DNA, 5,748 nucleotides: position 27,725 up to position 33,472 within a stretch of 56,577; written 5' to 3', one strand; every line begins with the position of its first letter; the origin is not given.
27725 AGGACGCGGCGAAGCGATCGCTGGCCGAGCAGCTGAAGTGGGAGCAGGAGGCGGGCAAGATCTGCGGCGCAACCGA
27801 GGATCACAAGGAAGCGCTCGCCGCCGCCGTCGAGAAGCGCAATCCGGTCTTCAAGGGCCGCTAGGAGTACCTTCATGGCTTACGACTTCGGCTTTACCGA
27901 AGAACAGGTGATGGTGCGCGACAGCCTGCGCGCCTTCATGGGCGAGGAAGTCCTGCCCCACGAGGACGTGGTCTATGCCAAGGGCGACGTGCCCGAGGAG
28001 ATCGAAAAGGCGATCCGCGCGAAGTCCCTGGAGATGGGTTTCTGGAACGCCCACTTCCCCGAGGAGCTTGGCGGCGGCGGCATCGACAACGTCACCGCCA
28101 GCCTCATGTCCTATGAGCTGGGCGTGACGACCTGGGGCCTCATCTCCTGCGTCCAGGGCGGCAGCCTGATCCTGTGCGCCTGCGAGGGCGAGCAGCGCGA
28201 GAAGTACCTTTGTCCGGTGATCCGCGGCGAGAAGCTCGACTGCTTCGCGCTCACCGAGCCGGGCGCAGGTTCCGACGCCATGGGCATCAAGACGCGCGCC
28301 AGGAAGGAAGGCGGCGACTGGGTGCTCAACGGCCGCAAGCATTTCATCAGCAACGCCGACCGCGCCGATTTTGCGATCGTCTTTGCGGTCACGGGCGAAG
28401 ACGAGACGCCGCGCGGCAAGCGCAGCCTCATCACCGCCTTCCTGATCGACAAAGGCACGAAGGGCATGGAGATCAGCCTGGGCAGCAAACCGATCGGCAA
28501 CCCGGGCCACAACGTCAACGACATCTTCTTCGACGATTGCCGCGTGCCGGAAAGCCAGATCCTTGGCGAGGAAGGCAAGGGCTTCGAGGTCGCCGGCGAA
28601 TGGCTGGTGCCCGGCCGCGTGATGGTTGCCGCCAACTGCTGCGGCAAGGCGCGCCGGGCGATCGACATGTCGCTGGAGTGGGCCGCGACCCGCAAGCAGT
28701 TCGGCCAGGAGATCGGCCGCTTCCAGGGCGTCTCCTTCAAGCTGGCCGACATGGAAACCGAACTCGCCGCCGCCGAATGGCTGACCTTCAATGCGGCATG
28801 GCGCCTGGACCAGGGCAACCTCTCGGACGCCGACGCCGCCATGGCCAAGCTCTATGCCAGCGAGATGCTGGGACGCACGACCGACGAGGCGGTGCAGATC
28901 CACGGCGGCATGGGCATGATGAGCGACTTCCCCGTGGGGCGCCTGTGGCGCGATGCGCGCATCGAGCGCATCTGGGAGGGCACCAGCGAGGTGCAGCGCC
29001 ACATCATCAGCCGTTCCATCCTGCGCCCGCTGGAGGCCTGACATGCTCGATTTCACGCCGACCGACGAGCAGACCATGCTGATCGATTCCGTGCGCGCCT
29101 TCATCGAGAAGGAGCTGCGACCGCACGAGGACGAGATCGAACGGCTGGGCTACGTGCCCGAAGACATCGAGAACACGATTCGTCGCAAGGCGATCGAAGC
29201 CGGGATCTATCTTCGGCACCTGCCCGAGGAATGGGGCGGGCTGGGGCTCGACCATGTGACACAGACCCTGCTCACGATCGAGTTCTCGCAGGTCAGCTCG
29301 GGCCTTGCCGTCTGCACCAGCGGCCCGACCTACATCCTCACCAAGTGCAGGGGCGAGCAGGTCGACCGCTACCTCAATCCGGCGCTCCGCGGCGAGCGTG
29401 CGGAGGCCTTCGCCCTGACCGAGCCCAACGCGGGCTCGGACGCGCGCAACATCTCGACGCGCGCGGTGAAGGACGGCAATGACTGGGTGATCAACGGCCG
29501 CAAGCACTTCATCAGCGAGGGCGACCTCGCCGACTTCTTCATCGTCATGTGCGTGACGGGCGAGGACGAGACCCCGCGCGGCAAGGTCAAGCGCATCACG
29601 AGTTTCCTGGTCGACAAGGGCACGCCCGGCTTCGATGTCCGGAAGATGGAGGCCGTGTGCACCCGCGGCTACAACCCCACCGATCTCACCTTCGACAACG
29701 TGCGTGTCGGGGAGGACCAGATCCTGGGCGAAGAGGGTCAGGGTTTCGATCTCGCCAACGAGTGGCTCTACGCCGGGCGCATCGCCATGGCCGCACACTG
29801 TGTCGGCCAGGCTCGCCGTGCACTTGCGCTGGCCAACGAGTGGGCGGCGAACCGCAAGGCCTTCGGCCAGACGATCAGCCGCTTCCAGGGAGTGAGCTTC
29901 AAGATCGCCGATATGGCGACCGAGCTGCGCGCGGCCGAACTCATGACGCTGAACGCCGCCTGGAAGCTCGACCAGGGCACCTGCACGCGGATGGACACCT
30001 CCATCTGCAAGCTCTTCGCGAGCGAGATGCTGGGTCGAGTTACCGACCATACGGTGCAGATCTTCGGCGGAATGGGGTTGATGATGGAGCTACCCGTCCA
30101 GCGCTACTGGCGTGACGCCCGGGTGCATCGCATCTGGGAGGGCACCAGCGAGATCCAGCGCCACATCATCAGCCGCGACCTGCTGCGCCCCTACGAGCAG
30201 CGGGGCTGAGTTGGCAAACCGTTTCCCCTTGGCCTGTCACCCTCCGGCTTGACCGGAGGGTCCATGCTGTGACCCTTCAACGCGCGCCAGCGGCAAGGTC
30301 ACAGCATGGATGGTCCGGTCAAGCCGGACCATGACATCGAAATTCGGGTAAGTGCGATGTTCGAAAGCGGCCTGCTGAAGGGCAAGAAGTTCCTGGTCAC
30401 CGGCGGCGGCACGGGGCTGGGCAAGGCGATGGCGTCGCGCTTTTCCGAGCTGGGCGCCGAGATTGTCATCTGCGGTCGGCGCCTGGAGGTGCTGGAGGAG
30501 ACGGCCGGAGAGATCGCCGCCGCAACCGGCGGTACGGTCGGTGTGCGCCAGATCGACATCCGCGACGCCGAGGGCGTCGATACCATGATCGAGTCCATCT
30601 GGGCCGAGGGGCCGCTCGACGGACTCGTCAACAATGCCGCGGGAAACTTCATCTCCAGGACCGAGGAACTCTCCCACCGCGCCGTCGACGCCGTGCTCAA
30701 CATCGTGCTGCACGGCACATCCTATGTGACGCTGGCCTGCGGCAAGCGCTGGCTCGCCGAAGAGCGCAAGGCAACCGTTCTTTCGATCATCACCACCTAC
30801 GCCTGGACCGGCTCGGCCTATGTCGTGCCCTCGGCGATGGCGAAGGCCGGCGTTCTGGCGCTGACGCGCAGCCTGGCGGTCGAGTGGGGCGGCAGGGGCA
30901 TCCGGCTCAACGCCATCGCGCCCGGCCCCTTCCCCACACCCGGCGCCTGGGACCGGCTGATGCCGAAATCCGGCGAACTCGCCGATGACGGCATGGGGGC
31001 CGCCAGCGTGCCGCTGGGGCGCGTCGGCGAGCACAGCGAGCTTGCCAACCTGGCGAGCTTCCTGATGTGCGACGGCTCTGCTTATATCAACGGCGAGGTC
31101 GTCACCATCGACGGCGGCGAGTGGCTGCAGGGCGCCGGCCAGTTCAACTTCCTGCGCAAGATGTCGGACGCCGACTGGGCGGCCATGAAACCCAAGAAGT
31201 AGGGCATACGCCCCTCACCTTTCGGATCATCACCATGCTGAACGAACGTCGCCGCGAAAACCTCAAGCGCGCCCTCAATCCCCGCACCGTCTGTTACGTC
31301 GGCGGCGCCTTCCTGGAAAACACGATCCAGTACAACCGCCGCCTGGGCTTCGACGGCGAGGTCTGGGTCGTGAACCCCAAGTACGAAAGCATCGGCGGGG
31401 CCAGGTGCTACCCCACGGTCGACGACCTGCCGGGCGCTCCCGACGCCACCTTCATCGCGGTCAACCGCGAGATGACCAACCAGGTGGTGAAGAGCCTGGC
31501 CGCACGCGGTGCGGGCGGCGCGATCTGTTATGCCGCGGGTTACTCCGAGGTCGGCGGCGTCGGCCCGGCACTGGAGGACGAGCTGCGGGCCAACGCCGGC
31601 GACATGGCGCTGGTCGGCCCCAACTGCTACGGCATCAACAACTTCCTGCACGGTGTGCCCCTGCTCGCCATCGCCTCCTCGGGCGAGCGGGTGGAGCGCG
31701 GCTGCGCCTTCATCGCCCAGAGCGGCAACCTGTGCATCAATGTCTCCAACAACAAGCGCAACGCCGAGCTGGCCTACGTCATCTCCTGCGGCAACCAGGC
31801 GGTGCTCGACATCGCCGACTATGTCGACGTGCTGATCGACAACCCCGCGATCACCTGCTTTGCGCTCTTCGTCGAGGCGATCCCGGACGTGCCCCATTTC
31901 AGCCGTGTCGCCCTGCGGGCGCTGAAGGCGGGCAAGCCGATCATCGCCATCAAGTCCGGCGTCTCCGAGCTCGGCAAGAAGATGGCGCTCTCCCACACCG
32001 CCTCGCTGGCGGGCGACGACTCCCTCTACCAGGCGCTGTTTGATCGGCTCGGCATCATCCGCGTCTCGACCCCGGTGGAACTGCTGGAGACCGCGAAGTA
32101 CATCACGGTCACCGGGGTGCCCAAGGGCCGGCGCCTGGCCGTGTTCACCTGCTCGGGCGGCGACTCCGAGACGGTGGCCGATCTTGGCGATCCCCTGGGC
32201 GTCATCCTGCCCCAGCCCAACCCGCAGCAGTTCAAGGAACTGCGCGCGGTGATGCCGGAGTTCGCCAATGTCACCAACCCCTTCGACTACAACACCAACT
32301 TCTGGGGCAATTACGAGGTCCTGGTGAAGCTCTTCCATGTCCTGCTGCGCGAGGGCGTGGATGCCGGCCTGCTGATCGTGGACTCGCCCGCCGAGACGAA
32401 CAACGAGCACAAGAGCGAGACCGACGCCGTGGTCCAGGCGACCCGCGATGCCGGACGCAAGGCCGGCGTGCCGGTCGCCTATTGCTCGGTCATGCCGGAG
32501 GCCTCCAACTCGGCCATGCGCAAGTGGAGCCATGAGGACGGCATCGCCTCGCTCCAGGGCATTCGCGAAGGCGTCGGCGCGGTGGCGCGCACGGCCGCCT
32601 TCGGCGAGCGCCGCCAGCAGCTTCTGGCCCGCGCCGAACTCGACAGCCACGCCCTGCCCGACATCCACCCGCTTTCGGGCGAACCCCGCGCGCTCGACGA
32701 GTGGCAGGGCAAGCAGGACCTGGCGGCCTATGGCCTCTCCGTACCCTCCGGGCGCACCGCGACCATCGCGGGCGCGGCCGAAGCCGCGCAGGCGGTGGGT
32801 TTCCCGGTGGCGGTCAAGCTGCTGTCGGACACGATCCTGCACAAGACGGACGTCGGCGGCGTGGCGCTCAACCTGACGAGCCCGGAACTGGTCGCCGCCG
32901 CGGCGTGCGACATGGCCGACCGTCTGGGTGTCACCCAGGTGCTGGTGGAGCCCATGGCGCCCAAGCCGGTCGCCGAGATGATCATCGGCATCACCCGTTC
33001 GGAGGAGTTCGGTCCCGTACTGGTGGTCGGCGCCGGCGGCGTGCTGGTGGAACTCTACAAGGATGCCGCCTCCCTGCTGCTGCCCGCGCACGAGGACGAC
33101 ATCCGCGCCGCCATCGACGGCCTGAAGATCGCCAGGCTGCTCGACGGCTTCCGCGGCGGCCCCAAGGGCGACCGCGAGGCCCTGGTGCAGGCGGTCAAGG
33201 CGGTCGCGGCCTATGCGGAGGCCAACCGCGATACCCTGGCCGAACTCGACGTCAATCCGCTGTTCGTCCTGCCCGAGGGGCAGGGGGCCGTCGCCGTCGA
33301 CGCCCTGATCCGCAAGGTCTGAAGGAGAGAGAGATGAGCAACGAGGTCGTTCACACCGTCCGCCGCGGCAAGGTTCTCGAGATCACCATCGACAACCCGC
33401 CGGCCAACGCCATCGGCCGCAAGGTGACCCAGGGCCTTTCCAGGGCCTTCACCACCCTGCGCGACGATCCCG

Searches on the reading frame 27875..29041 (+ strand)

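Call 36: search_protein_families(library=pfam, proteins=[window:27875-29041:+], max_evalue=0.0001)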
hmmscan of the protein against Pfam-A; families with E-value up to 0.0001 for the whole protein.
window:27875-29041:+ (388 aa): 4 families
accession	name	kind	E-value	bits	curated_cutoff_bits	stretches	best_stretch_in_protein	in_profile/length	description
PF00441.29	Acyl-CoA_dh_1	-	3.5e-50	170.5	22.4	1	234-383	1-150/150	Acyl-CoA dehydrogenase, C-terminal domain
PF02770.24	Acyl-CoA_dh_M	-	7.6e-25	87.4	33.3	1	123-222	1-97/97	Acyl-CoA dehydrogenase, middle domain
PF08028.16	Acyl-CoA_dh_2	-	1.2e-18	68.2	22.7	1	250-371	2-133/134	Acyl-CoA dehydrogenase, C-terminal domain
PF02771.21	Acyl-CoA_dh_N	-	7e-18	65.5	22.9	1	8-119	1-113/113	Acyl-CoA dehydrogenase, N-terminal domain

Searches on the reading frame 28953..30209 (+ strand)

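Call 36: search_protein_families(library=pfam, proteins=[window:28953-30209:+], max_evalue=0.0001)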
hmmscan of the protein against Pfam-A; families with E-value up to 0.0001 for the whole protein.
window:28953-30209:+ (418 aa): 4 families
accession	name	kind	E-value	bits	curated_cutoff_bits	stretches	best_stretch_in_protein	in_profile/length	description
PF00441.29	Acyl-CoA_dh_1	-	6.6e-48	163.1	22.4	1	262-410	1-149/150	Acyl-CoA dehydrogenase, C-terminal domain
PF02770.24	Acyl-CoA_dh_M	-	5.2e-26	91.1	33.3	1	152-250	1-97/97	Acyl-CoA dehydrogenase, middle domain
PF08028.16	Acyl-CoA_dh_2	-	4e-22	79.4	22.7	1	278-399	2-133/134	Acyl-CoA dehydrogenase, C-terminal domain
PF02771.21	Acyl-CoA_dh_N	-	4.2e-19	69.4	22.9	1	37-148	1-113/113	Acyl-CoA dehydrogenase, N-terminal domain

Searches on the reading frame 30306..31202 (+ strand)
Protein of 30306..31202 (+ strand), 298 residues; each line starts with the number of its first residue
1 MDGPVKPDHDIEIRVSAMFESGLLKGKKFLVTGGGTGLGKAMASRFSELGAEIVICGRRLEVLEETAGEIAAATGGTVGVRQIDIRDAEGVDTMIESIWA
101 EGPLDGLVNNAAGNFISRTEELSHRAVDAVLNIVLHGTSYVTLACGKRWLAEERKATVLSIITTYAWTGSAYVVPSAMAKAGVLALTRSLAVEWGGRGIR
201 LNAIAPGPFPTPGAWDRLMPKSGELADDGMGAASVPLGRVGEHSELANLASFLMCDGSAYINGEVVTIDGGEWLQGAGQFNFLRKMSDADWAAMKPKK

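Call 36: search_protein_families(library=pfam, proteins=[window:30306-31202:+], max_evalue=0.0001)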
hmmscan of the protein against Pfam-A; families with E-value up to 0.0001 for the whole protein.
window:30306-31202:+ (298 aa): 3 families
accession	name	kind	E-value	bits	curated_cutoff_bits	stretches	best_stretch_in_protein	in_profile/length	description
PF13561.12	adh_short_C2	-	4.9e-41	141.3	27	1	36-271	6-234/236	Enoyl-(Acyl carrier protein) reductase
PF00106.31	adh_short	-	4.4e-33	114.8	26.6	1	28-213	2-186/195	short chain dehydrogenase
PF08659.16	KR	-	1.1e-08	35.7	22.6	1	29-143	3-121/180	KR domain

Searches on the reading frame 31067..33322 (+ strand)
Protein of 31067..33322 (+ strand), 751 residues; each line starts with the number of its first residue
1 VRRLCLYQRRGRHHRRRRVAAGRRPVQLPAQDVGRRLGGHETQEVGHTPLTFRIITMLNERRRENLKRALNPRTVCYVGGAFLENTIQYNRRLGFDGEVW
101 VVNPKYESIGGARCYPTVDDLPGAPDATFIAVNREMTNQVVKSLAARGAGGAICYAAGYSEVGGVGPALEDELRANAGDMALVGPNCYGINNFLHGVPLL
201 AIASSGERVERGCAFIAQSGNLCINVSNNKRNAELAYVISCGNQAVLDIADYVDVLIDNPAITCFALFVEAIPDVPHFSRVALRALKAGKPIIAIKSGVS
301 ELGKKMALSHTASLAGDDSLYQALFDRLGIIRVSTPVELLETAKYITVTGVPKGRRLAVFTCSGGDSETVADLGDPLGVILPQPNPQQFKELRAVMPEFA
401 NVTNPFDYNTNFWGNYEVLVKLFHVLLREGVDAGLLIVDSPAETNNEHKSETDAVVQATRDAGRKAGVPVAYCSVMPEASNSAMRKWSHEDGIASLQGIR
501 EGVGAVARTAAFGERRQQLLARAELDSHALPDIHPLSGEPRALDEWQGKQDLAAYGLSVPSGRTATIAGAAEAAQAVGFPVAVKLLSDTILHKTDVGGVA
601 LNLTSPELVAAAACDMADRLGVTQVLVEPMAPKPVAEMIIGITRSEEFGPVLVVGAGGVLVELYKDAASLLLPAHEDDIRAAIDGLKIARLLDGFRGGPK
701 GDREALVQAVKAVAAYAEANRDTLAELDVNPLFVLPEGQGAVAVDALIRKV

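Call 36: search_protein_families(library=pfam, proteins=[window:31067-33322:+], max_evalue=0.0001)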
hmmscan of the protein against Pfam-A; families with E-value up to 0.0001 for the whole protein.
window:31067-33322:+ (751 aa): 3 families
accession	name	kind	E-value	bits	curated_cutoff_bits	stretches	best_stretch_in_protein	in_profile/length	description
PF13549.11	ATP-grasp_5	-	3.8e-53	180.6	27.6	1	540-749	7-220/221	ATP-grasp domain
PF13607.11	Succ_CoA_lig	-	2.9e-36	124.7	27.4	1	212-345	3-137/138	Succinyl-CoA ligase like flavodoxin domain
PF13380.12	CoA_binding_2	-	3.2e-13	50.6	22.8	1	96-191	26-114/116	CoA binding domain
